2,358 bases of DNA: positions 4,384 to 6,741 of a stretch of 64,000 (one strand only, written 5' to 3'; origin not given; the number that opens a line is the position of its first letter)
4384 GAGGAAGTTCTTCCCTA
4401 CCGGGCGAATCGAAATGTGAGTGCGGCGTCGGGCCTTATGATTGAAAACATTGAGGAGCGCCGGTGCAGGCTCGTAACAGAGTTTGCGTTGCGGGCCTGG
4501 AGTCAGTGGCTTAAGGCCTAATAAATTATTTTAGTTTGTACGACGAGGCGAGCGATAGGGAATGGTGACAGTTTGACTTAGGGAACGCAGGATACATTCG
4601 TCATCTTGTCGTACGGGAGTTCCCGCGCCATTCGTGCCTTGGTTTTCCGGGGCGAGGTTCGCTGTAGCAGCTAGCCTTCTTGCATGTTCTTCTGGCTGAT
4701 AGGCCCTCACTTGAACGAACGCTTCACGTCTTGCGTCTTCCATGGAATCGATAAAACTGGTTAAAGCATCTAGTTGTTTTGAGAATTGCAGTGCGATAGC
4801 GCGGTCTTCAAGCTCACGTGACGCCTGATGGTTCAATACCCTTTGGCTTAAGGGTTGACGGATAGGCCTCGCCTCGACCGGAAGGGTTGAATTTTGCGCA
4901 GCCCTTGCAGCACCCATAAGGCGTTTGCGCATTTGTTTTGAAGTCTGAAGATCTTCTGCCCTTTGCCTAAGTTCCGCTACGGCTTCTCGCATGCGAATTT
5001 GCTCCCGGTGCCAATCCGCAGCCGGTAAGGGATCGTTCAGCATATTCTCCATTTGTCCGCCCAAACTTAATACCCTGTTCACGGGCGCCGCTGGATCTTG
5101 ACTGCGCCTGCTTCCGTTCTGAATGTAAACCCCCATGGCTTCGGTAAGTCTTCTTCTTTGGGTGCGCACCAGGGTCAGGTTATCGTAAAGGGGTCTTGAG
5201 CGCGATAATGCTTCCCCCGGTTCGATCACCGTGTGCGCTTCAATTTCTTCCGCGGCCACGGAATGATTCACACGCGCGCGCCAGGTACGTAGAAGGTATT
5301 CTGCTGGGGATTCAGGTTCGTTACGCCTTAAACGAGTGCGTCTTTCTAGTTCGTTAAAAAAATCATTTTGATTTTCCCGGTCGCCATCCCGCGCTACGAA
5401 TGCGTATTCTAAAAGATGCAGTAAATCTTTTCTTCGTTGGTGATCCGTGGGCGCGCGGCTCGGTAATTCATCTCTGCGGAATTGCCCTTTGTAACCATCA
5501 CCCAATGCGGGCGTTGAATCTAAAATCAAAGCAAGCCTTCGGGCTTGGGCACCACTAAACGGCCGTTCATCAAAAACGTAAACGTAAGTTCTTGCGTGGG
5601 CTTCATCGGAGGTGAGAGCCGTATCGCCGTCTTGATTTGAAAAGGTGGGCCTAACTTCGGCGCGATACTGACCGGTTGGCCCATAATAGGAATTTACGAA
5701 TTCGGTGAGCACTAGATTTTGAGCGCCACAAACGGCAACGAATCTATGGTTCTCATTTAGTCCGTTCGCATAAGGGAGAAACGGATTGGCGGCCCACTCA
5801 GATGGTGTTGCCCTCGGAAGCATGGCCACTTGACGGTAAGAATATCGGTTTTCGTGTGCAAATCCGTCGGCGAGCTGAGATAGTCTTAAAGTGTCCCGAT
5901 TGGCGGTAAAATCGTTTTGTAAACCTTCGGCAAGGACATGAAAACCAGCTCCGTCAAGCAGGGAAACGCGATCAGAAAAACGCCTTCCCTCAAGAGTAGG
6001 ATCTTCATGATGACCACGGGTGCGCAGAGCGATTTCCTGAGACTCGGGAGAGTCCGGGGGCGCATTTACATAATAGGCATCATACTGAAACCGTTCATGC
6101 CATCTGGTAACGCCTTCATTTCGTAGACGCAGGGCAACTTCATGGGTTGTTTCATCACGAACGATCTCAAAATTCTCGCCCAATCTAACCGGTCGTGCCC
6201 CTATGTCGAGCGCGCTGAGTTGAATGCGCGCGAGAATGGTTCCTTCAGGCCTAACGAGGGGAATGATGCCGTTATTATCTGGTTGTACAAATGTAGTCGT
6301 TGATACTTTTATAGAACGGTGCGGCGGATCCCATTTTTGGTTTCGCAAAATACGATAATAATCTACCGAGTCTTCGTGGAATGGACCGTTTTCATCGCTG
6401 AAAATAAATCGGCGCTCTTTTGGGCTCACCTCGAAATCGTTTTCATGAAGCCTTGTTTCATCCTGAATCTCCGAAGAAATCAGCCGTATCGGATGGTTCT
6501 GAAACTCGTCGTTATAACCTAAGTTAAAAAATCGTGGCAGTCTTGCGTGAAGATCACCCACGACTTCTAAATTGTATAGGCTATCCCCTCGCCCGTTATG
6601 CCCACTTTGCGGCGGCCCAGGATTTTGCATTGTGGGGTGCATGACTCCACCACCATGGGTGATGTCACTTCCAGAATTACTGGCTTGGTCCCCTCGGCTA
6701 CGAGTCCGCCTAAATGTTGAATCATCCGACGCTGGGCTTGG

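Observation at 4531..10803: Giant 1616-aa domain-less secreted protein probably co-transcribed with a 434-aa membrane protein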

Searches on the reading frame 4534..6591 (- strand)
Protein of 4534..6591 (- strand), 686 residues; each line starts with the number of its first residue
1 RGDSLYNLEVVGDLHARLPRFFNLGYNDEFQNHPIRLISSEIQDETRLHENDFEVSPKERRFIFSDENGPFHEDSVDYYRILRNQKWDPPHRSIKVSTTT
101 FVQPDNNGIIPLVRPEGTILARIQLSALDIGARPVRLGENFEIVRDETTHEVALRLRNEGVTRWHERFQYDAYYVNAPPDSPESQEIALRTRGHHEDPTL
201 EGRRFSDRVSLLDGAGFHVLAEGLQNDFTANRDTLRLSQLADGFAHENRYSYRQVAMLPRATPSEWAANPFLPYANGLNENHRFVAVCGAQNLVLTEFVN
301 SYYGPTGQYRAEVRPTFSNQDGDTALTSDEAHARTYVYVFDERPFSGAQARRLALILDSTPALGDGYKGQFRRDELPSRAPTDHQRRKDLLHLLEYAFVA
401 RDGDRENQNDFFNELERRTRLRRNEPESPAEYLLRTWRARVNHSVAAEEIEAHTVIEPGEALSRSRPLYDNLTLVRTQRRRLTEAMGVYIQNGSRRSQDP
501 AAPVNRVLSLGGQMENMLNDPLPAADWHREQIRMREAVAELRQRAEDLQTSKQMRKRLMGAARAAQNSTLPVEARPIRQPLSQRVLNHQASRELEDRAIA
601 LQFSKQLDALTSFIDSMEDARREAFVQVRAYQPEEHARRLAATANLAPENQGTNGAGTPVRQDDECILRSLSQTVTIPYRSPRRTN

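Call 81: predict_structure(alignment_id=A6)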
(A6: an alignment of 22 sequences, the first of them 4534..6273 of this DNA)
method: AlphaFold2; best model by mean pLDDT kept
length: 580 residues; sequences in the alignment: 22
mean_pLDDT: 68.9   pTM: 0.52
mean pLDDT of the five models: 68.9, 66.2, 66.1, 65.3, 63.4
residues with pLDDT >= 90: 101; 70-90: 187; 50-70: 171; < 50: 121
segments of 3 or more residues with pLDDT < 50: 238-241, 263-275, 288-298, 313-328, 330-356, 462-465, 467-474, 540-557, 564-580
pLDDT, mean of each block of 10 residues (from residue 1): 82 88 67 86 83 59 84 83 68 93 96 96 95 96 79 76 91 88 93 93 89 65 81 68 72 85 43 49 56 47 61 45 42 38 33 50 76 74 60 67 74 63 79 81 66 60 49 50 60 76 83 69 60 63 45 45 46 34
secondary structure, 60 per line:
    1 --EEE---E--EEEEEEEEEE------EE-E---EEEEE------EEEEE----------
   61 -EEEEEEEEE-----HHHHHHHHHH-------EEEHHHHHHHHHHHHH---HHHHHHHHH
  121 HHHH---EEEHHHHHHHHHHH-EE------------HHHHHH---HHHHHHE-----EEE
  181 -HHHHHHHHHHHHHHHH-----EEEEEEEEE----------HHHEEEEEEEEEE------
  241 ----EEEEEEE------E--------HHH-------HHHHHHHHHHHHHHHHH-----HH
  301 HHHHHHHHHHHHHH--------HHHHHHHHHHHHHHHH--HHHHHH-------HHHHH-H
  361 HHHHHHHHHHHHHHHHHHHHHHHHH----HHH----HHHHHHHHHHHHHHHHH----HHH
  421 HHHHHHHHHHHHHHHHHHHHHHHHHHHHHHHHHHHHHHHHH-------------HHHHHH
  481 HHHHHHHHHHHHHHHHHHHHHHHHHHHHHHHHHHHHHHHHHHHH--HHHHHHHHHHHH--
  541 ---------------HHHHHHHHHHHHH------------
elements in order: E3-5 E12-21 E35-39 E46-50 E62-70 H76-85 E93-95 H96-108 H112-124 E128-130 H131-141 H157-162 H166-171 E178-180 H182-197 E203-211 E225-234 E245-251 H277-293 H299-314 H323-338 H341-346 H354-358 H360-385 H397-413 H418-461 H475-524 H527-538 H556-568
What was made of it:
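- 4534..5490 (-): C-terminal helical region (aa 1297-1615), conserved family-wide and ending in the invariant Cys1595 (codon 4594-4596). AF2 predicts helices at pLDDT 60-80, with the tail below 50 (call 81).
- Tried and rejected: The second AF2 job on the C-terminal half could not place the C-terminal tail (pLDDT below 50, call 81), so the disulfide-latch idea is untested.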

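Call 99: find_related_loci(query=A8, collection=metagenome_contigs, flank=10000)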
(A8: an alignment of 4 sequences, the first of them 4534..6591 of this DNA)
Query A8 (686 aa) in metagenome_contigs; peptide patterns used: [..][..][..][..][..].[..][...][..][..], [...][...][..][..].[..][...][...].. (x = any residue, [..] = any of these).
113 stretches matched a pattern, but none encodes a relative of the query by tblastn (E <= 1e-3).

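Call 100: find_related_loci(query=A8, collection=viral_contigs, flank=5000)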
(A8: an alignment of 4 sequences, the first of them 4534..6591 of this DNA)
Query A8 (686 aa) in viral_contigs; peptide patterns used: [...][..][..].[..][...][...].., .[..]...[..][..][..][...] (x = any residue, [..] = any of these).
28 stretches matched a pattern, but none encodes a relative of the query by tblastn (E <= 1e-3).

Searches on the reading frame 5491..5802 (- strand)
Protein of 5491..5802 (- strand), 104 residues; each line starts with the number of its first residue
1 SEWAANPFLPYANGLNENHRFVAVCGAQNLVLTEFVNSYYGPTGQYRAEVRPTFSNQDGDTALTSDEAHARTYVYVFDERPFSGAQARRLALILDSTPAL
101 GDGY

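Call 94: search_solved_structures(query=A7, max_evalue=10, show_alignments=4)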
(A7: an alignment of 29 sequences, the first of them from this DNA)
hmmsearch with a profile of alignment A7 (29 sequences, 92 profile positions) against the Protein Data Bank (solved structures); distinct sequences matched with E-value up to 10: 1.
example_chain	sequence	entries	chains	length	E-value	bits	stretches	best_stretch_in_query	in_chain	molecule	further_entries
3f41_A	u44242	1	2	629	0.12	15.8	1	6-46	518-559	Phytase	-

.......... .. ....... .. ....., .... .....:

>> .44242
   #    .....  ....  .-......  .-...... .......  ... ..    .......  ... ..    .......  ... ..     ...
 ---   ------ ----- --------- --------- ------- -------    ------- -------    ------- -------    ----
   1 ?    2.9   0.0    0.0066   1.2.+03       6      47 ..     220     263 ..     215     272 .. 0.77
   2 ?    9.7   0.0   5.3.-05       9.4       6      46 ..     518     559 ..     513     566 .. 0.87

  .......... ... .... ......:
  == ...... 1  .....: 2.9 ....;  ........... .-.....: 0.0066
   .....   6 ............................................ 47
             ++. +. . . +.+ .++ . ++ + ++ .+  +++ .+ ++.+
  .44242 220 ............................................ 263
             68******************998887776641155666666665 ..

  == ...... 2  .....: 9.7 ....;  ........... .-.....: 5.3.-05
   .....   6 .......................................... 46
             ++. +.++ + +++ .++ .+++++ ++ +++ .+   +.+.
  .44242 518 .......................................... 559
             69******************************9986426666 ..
